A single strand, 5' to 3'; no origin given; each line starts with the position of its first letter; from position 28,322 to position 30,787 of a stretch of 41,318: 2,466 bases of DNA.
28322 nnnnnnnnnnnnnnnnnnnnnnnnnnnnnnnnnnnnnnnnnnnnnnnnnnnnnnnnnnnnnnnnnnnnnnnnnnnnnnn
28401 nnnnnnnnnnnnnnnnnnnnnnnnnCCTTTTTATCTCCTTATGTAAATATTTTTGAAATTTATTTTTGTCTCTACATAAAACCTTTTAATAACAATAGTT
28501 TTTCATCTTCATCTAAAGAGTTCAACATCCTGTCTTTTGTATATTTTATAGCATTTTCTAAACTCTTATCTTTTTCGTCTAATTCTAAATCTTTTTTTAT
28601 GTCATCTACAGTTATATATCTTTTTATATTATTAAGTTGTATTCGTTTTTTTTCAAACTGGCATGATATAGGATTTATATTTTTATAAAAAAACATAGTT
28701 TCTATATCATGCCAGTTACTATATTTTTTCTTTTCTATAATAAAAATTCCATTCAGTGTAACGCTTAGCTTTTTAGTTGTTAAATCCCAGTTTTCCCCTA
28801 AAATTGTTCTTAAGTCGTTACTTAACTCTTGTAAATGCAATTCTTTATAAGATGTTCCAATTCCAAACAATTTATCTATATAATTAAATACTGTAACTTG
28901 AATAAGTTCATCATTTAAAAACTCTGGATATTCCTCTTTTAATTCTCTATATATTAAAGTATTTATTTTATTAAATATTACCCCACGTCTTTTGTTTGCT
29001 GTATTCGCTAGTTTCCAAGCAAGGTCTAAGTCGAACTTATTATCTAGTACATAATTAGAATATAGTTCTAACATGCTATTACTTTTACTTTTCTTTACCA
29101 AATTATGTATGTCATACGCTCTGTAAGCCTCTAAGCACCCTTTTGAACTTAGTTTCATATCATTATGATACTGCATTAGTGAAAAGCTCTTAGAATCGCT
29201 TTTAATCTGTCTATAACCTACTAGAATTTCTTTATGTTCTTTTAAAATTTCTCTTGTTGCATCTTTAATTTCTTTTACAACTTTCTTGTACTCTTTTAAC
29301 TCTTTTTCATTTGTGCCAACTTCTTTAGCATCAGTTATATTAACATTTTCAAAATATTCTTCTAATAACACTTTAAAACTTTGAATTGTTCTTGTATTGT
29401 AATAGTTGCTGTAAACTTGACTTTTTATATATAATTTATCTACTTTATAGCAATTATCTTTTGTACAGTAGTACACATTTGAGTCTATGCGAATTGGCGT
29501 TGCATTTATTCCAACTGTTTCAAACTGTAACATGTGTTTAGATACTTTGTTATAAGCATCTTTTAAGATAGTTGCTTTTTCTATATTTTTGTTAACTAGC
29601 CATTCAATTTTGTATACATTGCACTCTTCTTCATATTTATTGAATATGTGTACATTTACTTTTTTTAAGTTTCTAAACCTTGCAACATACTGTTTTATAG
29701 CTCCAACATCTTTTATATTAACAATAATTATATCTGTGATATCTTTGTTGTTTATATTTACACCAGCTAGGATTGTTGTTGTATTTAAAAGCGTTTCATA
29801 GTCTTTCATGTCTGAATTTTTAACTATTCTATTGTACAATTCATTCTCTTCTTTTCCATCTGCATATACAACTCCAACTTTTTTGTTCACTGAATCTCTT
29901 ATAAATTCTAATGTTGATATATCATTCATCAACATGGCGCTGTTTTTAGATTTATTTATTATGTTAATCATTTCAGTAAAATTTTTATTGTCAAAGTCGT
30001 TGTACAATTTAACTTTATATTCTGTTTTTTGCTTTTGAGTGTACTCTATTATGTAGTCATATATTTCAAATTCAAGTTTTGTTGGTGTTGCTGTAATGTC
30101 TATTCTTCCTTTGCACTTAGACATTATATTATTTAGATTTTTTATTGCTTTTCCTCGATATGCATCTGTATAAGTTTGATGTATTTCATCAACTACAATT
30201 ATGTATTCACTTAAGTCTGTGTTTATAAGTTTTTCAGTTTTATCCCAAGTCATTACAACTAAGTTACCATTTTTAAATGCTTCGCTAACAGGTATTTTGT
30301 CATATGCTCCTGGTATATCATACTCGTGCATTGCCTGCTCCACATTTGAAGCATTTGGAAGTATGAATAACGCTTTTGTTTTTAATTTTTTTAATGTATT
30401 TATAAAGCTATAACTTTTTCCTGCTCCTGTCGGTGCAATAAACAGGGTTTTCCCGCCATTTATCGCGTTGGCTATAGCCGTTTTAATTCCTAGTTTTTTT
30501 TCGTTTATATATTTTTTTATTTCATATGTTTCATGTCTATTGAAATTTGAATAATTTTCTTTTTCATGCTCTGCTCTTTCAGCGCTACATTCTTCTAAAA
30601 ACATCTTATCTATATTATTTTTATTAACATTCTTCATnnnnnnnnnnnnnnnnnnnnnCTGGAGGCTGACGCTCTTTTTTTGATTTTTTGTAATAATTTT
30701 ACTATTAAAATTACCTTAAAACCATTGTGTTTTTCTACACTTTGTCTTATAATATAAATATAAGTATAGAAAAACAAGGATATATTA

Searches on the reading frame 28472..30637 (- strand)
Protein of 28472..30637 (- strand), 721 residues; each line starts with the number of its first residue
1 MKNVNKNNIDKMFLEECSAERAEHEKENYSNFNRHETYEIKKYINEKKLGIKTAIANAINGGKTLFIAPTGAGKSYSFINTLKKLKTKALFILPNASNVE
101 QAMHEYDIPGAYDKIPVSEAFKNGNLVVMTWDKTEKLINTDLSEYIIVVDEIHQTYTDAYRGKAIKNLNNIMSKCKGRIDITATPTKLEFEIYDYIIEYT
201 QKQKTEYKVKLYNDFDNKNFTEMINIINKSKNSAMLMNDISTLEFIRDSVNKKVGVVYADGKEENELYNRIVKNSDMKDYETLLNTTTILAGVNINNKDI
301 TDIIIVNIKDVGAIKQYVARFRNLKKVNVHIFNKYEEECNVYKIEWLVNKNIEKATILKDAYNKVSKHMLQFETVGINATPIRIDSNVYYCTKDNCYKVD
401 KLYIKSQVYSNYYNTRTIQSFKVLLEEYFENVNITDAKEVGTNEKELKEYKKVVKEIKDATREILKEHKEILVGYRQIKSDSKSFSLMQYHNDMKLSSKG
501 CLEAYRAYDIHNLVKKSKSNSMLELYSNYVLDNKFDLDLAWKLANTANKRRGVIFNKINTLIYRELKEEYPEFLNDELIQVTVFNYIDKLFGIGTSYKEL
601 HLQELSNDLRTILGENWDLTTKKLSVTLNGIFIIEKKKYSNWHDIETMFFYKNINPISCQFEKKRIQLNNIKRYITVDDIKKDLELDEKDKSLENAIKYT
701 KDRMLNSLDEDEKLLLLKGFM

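Call 63: search_protein_families(library=pfam, proteins=[window:28472-30637:-], max_evalue=0.01)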
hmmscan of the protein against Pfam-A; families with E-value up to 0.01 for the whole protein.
window:28472-30637:- (721 aa): 2 families
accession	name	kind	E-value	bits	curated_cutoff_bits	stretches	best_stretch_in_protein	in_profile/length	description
PF04851.21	ResIII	-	4.8e-10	40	22.5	1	60-186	22-163/164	Type III restriction enzyme, res subunit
PF00270.35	DEAD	-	2.1e-08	34.5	26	1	53-186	6-161/167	DEAD/DEAH box helicase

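Call 80: find_related_loci(query=window:28472-30637:-, collection=viral_contigs, flank=1500)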
Query window:28472-30637:- (721 aa) in viral_contigs; peptide patterns used: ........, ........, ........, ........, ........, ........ (x = any residue, [..] = any of these).
13 stretches matched a pattern; 12 encode a relative of the query (tblastn E <= 1e-3); 12 distinct loci.
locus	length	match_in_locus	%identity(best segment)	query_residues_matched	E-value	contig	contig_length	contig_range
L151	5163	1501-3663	100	1-721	0e+0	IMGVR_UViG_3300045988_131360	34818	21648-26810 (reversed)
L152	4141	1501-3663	100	1-721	0e+0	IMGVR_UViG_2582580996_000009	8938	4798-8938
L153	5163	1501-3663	99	1-721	0e+0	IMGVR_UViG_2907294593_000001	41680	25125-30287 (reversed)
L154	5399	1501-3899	92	1-707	0e+0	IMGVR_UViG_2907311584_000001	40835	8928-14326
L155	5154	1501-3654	88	1-721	0e+0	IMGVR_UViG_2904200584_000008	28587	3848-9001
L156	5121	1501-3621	86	1-707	0e+0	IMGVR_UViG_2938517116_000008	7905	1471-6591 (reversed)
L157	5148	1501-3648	88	6-721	0e+0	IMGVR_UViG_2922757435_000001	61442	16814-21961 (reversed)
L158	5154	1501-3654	89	1-721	0e+0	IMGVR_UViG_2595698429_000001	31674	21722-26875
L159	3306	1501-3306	91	1-602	0e+0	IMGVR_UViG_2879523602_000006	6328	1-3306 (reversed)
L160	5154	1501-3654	58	1-716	0e+0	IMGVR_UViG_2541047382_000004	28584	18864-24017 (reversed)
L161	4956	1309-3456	90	6-721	0e+0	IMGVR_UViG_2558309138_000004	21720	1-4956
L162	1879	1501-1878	100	1-126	5e-76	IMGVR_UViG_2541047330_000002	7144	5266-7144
